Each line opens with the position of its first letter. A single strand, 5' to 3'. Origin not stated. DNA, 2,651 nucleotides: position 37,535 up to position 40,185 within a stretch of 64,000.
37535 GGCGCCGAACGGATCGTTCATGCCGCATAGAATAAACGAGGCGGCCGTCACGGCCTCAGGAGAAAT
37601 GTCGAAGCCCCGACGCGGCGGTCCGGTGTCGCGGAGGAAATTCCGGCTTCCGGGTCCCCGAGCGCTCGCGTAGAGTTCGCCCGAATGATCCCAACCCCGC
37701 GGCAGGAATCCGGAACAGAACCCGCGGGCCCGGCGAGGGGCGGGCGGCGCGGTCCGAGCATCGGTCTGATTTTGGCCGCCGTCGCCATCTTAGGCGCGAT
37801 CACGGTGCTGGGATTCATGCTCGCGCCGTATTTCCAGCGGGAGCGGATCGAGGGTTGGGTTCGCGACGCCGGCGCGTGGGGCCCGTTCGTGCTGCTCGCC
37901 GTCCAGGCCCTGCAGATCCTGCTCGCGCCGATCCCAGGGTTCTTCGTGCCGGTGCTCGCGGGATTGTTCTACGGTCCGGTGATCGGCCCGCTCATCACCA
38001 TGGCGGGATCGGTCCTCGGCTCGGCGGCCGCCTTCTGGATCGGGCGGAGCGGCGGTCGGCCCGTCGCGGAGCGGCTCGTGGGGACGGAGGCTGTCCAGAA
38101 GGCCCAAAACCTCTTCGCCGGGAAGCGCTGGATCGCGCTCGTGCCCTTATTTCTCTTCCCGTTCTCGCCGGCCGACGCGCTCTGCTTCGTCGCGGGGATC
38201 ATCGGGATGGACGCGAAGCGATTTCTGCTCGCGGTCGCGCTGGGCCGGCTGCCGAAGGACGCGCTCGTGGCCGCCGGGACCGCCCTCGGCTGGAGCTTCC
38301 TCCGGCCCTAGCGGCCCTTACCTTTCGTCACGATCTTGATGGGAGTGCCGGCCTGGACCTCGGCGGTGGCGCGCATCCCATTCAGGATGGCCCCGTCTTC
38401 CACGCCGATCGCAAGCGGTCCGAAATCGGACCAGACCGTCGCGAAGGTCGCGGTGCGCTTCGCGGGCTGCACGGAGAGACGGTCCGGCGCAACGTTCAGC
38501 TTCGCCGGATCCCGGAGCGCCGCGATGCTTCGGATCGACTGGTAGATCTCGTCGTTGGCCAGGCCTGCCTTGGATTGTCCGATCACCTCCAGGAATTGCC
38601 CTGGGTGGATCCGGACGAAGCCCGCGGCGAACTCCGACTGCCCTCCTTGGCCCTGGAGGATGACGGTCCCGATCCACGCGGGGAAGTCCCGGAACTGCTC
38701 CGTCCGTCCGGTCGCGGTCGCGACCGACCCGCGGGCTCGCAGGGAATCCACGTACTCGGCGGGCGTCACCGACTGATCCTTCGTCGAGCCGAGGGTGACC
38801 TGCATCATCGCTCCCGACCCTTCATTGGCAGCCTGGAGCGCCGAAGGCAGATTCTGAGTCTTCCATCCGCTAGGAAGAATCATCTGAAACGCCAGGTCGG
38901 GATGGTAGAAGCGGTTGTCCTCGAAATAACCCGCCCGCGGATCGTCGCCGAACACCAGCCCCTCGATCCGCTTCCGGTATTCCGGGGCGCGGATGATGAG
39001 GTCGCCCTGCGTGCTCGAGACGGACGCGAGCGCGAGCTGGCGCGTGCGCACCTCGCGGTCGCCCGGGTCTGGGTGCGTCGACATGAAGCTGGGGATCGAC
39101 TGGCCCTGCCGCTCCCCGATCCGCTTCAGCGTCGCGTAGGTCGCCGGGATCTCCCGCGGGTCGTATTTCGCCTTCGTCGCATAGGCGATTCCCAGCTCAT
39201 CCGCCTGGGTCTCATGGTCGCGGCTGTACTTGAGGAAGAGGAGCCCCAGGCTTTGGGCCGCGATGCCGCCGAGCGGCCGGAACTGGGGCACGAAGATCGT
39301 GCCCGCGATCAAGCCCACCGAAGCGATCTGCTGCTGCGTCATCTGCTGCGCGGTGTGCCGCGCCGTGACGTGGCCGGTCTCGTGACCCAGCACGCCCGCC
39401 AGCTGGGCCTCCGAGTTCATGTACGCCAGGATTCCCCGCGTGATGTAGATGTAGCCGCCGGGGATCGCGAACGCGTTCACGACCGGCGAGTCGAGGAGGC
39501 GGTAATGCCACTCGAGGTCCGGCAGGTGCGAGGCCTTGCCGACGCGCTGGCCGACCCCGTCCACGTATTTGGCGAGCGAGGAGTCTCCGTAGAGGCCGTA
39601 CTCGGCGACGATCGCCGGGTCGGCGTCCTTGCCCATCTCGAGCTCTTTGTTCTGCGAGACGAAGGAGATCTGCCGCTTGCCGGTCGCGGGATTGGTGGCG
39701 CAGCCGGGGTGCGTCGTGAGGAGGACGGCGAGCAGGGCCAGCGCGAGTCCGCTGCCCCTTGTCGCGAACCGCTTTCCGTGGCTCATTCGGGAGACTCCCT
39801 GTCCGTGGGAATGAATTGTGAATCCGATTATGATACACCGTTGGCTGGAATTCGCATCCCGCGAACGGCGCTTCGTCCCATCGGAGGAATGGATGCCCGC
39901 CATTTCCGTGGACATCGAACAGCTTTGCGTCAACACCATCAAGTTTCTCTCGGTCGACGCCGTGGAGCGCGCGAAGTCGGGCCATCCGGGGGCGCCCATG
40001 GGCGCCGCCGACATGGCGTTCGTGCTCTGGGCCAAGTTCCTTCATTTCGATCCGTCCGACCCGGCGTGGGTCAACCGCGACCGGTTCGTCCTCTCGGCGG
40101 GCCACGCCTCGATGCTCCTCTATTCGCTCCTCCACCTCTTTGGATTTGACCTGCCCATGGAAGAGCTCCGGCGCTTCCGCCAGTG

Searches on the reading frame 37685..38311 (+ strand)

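Call 65: search_protein_families(library=pfam, proteins=[window:37685-38311:+], max_evalue=0.0001)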
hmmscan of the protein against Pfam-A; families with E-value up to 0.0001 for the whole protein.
window:37685-38311:+ (208 aa): 1 family
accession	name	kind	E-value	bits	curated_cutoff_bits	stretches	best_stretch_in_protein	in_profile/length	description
PF09335.16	VTT_dom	-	2.9e-20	73.4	33.9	1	83-195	1-117/123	VTT domain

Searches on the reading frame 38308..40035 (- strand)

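Call 71: search_protein_families(library=pfam, proteins=[window:38308-40035:-], max_evalue=0.001)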
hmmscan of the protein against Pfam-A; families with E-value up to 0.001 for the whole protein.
window:38308-40035:- (575 aa): 1 family
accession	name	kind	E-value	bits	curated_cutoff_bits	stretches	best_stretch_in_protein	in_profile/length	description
PF01435.24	Peptidase_M48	-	2.5e-33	115.9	20.3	1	155-327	4-178/186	Peptidase family M48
